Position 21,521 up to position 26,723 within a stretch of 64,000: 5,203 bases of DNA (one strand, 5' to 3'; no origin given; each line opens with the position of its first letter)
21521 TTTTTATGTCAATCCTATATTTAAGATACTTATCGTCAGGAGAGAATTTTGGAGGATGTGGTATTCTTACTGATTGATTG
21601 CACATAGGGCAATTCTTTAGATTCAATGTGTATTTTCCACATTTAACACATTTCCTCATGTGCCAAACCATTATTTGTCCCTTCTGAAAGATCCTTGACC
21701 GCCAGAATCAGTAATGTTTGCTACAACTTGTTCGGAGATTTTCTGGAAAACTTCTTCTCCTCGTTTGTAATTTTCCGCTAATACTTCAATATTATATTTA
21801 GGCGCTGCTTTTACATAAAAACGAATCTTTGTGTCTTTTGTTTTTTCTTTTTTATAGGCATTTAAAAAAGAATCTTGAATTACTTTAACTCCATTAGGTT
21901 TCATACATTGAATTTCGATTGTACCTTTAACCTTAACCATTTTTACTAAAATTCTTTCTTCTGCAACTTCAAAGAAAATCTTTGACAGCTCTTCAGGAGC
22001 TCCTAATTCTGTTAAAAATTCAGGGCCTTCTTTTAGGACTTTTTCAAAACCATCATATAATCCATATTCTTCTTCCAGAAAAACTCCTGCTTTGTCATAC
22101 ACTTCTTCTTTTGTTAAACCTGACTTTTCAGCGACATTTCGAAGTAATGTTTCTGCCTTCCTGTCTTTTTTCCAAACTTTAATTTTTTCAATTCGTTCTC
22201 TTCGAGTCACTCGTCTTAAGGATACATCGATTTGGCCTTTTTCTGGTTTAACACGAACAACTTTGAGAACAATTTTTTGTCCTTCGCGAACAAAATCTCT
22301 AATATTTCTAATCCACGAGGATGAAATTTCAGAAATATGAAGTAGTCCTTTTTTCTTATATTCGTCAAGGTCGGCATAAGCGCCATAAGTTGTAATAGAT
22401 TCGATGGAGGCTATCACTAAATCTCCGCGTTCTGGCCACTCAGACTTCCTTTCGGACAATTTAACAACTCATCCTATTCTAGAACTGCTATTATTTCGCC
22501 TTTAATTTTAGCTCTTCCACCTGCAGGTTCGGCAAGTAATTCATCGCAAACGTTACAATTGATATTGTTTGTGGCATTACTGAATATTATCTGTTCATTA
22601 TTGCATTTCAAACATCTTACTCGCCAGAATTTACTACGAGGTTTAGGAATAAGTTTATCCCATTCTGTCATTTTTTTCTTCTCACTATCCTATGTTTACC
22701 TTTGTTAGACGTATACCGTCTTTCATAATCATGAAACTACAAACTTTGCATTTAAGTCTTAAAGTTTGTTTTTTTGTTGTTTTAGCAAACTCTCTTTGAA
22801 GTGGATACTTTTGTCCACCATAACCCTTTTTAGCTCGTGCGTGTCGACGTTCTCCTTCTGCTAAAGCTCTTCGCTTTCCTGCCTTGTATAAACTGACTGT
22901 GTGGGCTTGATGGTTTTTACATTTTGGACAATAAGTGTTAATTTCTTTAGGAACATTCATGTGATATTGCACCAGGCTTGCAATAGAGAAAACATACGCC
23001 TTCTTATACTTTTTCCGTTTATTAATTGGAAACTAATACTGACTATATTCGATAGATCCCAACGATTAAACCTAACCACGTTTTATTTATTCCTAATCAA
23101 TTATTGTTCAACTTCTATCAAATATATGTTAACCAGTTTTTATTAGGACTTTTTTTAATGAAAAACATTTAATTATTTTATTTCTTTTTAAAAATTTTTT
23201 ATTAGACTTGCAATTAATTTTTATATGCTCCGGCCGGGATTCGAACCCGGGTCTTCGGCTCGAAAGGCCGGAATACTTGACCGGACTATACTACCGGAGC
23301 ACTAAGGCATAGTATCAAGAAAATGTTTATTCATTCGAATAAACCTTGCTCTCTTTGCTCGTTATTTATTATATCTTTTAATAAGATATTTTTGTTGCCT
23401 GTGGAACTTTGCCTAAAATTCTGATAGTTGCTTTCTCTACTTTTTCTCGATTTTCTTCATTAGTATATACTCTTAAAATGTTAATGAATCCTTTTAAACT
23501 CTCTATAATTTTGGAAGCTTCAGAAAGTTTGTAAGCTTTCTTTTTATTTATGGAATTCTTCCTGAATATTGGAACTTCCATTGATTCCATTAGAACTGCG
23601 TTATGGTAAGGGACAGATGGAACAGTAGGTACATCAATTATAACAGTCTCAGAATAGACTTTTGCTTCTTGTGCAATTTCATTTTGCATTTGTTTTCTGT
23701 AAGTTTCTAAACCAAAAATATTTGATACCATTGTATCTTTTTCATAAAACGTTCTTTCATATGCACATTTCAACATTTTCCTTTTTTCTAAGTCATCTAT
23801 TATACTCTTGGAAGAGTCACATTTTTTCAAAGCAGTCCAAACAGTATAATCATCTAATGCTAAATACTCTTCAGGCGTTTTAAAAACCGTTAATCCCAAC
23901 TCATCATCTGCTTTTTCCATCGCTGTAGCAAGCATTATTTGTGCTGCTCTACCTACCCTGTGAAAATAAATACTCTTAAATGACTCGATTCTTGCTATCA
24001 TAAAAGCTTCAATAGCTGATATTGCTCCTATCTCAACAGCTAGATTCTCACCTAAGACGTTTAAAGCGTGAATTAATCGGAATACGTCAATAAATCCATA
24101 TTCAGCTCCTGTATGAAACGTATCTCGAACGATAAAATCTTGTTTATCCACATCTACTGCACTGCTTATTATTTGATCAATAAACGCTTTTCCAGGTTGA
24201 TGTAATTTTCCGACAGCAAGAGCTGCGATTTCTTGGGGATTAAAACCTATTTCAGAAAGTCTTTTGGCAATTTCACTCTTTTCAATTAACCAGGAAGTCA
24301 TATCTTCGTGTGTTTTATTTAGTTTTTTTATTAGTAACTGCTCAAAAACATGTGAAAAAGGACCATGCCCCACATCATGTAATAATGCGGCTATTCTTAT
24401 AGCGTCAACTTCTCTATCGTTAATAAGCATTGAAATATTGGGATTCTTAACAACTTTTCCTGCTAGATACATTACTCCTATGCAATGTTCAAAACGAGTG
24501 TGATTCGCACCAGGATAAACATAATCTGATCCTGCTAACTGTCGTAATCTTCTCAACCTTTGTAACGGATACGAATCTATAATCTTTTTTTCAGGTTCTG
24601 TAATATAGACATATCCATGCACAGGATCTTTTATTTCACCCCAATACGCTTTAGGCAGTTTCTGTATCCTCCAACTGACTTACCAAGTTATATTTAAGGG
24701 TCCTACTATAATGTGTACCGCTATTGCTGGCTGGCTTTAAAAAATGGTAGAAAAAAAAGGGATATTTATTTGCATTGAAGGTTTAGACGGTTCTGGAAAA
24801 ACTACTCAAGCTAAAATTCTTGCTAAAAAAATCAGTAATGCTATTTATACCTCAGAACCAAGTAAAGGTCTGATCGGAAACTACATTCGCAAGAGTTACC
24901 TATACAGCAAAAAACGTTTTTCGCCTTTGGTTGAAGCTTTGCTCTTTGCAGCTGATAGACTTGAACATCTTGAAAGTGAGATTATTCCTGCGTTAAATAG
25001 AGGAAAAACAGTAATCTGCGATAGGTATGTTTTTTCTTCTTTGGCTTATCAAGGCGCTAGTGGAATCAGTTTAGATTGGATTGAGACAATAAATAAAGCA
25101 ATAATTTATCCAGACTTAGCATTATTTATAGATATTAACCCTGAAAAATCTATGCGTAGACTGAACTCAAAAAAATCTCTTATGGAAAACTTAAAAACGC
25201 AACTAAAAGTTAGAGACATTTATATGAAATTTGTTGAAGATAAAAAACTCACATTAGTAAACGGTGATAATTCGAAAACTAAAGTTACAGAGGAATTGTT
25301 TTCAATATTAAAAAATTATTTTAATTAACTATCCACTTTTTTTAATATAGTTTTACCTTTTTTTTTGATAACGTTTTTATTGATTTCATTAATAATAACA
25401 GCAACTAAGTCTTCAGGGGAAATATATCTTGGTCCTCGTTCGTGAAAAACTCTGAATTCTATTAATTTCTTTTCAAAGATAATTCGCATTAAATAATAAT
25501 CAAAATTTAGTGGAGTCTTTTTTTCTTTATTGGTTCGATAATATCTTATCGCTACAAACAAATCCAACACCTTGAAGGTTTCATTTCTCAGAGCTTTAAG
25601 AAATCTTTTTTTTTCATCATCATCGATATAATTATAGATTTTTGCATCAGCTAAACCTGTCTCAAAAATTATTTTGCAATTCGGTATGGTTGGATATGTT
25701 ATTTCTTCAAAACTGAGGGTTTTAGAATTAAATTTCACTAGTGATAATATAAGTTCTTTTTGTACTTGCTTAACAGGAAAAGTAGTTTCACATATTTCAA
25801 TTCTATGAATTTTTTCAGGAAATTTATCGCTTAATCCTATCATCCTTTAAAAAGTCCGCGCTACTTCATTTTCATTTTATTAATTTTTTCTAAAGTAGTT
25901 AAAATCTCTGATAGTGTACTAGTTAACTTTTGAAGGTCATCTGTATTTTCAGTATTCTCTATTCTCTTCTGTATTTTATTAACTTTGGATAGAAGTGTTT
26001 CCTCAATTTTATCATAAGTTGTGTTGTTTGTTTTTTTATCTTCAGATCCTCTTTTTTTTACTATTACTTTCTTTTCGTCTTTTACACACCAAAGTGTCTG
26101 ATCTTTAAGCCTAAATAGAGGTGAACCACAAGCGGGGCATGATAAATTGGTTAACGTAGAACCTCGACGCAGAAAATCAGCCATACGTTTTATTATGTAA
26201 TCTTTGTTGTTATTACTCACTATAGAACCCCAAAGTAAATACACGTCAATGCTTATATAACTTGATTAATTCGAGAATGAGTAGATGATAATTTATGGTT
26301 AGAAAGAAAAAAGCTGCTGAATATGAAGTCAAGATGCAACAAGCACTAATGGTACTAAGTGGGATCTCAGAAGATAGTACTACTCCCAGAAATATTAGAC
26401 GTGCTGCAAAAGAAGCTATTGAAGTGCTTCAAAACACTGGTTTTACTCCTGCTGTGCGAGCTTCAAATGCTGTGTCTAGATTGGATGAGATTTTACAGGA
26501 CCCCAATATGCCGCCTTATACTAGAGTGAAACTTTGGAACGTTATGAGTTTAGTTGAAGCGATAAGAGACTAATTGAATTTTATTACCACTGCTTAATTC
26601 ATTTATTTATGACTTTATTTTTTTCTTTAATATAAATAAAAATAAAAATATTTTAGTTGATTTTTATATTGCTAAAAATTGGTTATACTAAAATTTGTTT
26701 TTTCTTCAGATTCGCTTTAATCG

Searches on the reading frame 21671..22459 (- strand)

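Call 26: search_protein_families(library=pfam, proteins=[window:21671-22459:-], max_evalue=0.00001)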
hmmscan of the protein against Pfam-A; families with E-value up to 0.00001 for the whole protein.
window:21671-22459:- (262 aa): 2 families
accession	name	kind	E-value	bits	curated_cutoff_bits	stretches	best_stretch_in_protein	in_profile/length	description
PF07541.17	EIF_2_alpha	-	5e-24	84.9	22.8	1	121-231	2-114/114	Eukaryotic translation initiation factor 2 alpha subunit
PF00575.29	S1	-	5.2e-11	43.2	22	1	9-82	2-74/74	S1 RNA binding domain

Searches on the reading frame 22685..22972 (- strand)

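Call 26: search_protein_families(library=pfam, proteins=[window:22685-22972:-], max_evalue=0.00001)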
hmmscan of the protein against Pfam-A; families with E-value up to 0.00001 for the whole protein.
window:22685-22972:- (95 aa): 1 family
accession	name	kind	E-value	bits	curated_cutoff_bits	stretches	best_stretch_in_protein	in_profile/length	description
PF00935.25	Ribosomal_L44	-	1.1e-26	93.4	25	1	20-94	1-75/76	Ribosomal protein L44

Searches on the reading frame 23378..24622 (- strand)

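Call 26: search_protein_families(library=pfam, proteins=[window:23378-24622:-], max_evalue=0.00001)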
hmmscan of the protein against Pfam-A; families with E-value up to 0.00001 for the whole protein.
window:23378-24622:- (414 aa): 2 families
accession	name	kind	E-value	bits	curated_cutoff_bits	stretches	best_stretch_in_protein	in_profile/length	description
PF19276.4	HD_assoc_2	-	8.7e-30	104.2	23.1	1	178-404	1-212/222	HD associated region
PF01966.28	HD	-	4.5e-12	46.7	22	1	43-144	1-89/116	HD domain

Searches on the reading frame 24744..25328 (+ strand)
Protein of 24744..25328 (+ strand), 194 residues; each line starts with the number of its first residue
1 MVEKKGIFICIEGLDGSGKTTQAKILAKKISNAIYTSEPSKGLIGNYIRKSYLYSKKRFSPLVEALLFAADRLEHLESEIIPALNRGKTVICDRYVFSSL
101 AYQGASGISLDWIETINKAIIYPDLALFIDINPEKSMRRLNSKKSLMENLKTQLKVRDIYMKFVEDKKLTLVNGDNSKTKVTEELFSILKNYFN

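Call 26: search_protein_families(library=pfam, proteins=[window:24744-25328:+], max_evalue=0.00001)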
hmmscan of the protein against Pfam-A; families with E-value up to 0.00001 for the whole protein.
window:24744-25328:+ (194 aa): 3 families
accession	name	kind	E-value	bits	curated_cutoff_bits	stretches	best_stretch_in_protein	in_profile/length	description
PF02223.23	Thymidylate_kin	-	9.7e-48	162.7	27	1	11-184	1-184/185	Thymidylate kinase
PF01712.25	dNK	-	6e-11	42.9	27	1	9-168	1-163/203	Deoxynucleoside kinase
PF13521.12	AAA_28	-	1.2e-06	29.3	27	1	9-133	2-120/164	AAA domain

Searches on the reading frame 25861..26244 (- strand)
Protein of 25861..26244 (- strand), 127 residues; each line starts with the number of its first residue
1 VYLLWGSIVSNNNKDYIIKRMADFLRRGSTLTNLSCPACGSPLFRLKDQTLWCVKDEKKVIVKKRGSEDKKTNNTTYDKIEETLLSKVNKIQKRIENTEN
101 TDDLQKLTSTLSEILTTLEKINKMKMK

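Call 27: search_protein_families(library=pfam, proteins=[window:25861-26244:-], max_evalue=0.00001)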
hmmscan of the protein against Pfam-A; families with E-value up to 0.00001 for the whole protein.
window:25861-26244:- (127 aa): 1 family
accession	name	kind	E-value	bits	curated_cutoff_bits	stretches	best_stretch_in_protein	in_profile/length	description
PF06677.18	Auto_anti-p27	-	5.6e-11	42.8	24.1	1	19-54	1-37/40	Sjogren's syndrome/scleroderma autoantigen 1 (Autoantigen p27)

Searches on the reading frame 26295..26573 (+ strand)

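Call 27: search_protein_families(library=pfam, proteins=[window:26295-26573:+], max_evalue=0.00001)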
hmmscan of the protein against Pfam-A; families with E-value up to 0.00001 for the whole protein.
window:26295-26573:+ (92 aa): 1 family
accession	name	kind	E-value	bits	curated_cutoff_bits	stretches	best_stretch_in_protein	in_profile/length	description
PF03685.18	UPF0147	-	4.5e-30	104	23.6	1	12-90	3-81/81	Uncharacterised protein family (UPF0147)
